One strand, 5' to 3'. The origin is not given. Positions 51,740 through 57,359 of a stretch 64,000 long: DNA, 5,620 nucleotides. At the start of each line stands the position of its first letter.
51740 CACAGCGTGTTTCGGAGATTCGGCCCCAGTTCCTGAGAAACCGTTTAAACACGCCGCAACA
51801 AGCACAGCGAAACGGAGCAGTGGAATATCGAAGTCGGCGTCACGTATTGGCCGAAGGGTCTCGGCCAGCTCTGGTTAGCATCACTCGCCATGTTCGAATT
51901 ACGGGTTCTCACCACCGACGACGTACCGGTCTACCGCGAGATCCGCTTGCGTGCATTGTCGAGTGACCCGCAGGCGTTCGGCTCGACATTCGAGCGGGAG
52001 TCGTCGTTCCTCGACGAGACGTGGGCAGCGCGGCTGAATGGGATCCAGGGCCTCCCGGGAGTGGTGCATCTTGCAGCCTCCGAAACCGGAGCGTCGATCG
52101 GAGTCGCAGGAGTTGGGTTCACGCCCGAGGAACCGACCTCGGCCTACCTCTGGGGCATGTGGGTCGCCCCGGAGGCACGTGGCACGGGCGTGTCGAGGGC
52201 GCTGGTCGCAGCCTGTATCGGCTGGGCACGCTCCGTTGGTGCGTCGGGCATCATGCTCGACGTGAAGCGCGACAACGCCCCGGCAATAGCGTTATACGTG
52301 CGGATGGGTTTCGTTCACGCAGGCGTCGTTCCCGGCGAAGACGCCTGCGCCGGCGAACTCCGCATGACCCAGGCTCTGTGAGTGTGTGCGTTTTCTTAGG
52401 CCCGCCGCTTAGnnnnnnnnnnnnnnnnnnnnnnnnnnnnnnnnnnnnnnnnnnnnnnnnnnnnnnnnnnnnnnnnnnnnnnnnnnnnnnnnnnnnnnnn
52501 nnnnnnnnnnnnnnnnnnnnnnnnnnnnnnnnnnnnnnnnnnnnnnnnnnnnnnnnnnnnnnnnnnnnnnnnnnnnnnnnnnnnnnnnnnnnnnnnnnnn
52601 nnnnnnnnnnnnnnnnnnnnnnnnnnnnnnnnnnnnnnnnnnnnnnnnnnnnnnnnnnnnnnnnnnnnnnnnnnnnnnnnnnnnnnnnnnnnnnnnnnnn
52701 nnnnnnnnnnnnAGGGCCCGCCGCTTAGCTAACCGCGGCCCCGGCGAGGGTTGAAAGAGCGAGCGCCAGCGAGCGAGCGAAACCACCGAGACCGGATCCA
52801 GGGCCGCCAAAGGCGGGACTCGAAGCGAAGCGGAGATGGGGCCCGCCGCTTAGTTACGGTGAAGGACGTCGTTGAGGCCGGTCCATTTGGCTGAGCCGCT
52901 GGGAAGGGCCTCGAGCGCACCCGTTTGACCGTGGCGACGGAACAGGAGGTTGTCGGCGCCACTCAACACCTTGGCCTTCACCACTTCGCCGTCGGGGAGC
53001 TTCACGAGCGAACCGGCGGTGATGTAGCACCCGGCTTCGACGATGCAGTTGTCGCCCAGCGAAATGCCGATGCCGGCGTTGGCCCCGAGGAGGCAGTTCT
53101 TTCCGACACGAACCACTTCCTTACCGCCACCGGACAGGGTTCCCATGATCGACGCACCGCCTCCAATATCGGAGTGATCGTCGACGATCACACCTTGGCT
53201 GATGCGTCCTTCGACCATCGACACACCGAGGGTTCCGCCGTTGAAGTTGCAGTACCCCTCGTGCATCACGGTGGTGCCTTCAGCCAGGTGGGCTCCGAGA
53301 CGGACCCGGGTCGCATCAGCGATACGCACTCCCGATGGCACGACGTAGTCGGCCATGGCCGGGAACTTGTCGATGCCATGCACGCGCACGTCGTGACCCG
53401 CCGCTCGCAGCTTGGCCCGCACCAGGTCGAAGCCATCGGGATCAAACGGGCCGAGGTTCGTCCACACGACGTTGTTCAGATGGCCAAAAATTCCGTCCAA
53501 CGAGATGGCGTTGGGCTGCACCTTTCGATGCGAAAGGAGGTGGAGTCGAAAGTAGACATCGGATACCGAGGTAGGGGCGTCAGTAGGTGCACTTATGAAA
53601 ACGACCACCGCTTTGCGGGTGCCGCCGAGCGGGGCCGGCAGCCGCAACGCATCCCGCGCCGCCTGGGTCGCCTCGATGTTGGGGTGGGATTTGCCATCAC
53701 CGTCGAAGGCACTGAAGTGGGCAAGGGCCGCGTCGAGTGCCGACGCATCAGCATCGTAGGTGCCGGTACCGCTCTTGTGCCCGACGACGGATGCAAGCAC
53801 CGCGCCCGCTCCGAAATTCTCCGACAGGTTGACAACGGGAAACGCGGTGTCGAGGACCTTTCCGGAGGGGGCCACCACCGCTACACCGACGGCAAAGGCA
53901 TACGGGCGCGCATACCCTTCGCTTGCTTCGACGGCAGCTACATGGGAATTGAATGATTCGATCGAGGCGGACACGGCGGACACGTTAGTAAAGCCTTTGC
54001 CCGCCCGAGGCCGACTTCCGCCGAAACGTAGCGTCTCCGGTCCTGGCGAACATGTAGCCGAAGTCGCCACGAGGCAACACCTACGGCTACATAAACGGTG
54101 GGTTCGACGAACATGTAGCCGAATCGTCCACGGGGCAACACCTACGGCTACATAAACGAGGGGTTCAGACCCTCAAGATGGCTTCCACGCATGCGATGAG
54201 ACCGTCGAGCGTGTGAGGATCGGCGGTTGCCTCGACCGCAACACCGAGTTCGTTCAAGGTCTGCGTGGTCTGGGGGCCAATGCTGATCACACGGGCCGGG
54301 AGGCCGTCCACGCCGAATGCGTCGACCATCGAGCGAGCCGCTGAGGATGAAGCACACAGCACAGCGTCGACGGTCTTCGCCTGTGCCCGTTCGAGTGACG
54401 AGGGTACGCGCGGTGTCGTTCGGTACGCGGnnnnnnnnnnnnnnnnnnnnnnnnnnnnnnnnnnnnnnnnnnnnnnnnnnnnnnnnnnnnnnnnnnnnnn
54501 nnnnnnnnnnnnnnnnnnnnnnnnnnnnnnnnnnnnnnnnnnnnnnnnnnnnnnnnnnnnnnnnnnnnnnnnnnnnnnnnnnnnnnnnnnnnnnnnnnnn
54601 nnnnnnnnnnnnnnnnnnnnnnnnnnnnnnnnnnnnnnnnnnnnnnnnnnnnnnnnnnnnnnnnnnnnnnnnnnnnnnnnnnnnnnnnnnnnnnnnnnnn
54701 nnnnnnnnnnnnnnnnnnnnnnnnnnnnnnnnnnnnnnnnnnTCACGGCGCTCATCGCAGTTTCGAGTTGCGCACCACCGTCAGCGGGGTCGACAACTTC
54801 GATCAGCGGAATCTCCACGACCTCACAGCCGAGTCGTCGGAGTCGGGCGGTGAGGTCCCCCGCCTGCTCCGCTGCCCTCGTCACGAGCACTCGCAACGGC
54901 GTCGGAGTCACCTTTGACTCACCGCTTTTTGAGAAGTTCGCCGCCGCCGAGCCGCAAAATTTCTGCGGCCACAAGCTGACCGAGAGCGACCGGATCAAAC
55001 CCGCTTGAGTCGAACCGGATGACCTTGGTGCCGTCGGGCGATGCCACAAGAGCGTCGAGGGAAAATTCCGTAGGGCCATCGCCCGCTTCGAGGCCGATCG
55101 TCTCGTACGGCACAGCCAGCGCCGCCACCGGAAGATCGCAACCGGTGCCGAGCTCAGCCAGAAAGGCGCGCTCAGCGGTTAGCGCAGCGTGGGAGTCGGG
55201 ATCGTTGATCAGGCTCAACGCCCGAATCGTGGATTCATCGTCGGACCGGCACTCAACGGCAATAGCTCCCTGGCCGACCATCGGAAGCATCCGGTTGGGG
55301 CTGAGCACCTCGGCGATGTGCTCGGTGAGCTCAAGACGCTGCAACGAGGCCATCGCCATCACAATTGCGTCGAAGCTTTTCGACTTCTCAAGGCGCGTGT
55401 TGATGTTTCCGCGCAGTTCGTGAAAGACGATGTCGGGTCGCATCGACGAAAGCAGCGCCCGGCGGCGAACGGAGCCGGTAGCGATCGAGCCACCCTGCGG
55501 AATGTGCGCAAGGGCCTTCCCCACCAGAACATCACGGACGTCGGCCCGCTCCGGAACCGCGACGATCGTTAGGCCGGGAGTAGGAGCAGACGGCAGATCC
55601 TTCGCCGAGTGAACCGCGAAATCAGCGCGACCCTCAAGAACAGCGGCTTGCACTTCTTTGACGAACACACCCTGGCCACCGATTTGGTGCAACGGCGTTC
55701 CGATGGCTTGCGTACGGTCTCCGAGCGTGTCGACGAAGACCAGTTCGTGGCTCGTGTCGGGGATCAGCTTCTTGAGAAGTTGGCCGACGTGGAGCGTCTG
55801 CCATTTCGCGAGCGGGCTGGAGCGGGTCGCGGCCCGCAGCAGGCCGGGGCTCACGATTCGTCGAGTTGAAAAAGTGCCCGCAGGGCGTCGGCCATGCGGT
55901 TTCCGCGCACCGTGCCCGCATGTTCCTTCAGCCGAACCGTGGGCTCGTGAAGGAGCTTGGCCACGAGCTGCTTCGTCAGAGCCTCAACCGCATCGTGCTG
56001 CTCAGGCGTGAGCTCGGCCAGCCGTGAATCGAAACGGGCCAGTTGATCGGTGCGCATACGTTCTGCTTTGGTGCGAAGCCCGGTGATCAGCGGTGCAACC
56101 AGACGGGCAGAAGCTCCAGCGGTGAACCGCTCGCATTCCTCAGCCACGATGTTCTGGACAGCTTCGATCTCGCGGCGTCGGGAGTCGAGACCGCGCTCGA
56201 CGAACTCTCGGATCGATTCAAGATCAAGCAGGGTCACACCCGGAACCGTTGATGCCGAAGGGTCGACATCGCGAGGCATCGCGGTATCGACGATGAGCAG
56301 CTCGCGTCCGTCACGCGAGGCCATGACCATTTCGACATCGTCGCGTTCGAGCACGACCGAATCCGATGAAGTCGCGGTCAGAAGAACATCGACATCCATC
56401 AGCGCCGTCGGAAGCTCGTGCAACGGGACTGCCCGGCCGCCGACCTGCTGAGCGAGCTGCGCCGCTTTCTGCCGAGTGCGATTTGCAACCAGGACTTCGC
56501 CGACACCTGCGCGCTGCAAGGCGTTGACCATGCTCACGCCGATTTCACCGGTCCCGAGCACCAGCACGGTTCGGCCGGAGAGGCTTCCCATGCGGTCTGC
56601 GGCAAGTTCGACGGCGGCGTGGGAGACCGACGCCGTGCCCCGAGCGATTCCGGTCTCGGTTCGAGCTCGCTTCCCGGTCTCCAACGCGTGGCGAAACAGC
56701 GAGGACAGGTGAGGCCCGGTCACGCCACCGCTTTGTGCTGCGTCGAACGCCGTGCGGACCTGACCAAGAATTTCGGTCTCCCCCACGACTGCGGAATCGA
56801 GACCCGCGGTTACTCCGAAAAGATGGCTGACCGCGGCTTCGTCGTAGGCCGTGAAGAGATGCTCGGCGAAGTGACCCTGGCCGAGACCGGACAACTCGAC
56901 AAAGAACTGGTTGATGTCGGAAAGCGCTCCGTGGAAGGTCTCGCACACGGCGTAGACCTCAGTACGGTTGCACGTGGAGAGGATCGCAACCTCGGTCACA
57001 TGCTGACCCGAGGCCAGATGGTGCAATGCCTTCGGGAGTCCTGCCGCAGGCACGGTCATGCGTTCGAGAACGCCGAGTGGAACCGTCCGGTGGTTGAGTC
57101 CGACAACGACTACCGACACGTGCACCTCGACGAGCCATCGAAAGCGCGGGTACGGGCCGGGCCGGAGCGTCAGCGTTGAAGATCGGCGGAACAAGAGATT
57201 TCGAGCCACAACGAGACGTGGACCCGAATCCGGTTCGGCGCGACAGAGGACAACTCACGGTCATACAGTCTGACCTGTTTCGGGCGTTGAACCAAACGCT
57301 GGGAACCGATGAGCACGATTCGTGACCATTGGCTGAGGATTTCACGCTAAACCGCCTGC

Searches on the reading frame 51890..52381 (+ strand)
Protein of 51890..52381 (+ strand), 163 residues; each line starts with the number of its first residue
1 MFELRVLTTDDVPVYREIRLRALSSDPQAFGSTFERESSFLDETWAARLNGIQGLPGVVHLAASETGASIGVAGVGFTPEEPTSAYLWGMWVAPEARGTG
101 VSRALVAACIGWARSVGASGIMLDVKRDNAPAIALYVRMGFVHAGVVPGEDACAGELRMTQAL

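Call 21: search_protein_families(library=pfam, proteins=[window:51890-52381:+])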
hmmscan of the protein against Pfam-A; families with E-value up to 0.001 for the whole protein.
window:51890-52381:+ (163 aa): 7 families
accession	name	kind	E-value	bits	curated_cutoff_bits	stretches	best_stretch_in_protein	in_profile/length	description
PF00583.31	Acetyltransf_1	-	4.1e-19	69.4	20.7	1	39-141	21-116/116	Acetyltransferase (GNAT) family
PF13508.13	Acetyltransf_7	-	1.7e-11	44.8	27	1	61-142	6-83/84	Acetyltransferase (GNAT) domain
PF13302.13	Acetyltransf_3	-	2.3e-08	35.3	25.4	1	4-142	4-138/138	Acetyltransferase (GNAT) domain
PF24553.2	Rv0428c_C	-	3.2e-07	30.7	27.2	1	57-143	133-217/224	Probable histone acetyltransferase Rv0428c C-terminal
PF13420.13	Acetyltransf_4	-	1.9e-05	25.2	24.3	1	5-145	2-138/155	Acetyltransferase (GNAT) domain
PF13673.13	Acetyltransf_10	-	4.6e-05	23.8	23.6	1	60-145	33-111/128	Acetyltransferase (GNAT) domain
PF08445.16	FR47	-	6.4e-05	23.3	22.1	1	83-142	20-78/86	FR47-like protein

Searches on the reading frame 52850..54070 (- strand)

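Call 21: search_protein_families(library=pfam, proteins=[window:52850-54070:-])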
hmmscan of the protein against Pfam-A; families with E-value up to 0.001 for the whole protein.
window:52850-54070:- (406 aa): 4 families
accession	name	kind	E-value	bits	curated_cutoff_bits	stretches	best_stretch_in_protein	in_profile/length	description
PF14790.11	THDPS_N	-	6e-18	65.6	25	1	39-196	2-167/167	Tetrahydrodipicolinate N-succinyltransferase N-terminal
PF14789.11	THDPS_M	-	4.2e-16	59.2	25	1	198-237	1-40/41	Tetrahydrodipicolinate N-succinyltransferase middle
PF14602.12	Hexapep_2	-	9.1e-16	57.7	27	1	320-352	2-34/34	Hexapeptide repeat of succinyl-transferase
PF00132.30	Hexapep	-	1.6e-05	24.8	27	1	320-351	2-35/36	Bacterial transferase hexapeptide (six repeats)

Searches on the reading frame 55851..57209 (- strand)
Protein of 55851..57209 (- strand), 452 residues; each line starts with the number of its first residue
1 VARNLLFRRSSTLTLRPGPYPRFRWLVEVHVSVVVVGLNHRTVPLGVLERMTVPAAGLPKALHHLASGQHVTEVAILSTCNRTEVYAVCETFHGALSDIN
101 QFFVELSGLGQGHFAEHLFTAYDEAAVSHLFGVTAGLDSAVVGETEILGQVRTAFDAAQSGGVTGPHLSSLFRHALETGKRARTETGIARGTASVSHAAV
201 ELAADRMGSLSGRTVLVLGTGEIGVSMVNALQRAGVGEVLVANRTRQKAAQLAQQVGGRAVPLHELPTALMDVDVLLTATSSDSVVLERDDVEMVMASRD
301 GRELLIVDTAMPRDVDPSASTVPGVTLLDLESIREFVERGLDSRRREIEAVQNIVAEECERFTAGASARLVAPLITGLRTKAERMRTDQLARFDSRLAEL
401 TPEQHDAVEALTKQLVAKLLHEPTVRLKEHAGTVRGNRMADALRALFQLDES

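Call 21: search_protein_families(library=pfam, proteins=[window:55851-57209:-])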
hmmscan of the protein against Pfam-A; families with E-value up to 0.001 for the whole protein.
window:55851-57209:- (452 aa): 8 families
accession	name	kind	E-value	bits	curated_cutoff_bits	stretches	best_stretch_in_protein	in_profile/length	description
PF05201.20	GlutR_N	-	1.3e-47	161.8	27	1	36-186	1-151/151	Glutamyl-tRNAGlu reductase, N-terminal domain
PF01488.26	Shikimate_DH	-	1.8e-33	116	24.3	1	201-335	1-137/138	Shikimate / quinate 5-dehydrogenase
PF00745.25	GlutR_dimer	-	2.5e-23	82.7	22.9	1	351-449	2-99/99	Glutamyl-tRNAGlu reductase, dimerisation domain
PF03807.23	F420_oxidored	-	2.4e-06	28.5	21.6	1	215-279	2-66/94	NADP oxidoreductase coenzyme F420-dependent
PF02826.25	2-Hacid_dh_C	-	4.8e-06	26.5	25.1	1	203-267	27-89/178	D-isomer specific 2-hydroxyacid dehydrogenase, NAD binding domain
PF16912.11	Glu_dehyd_C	-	7.2e-05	22.8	34.9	1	194-288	11-115/211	Glucose dehydrogenase C-terminus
PF03446.21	NAD_binding_2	-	0.0005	20.6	21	0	216-286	3-69/161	NAD binding domain of 6-phosphogluconate dehydrogenase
PF03435.24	Sacchrp_dh_NADP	-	0.00067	20.4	25.1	0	215-259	1-47/129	Saccharopine dehydrogenase NADP binding domain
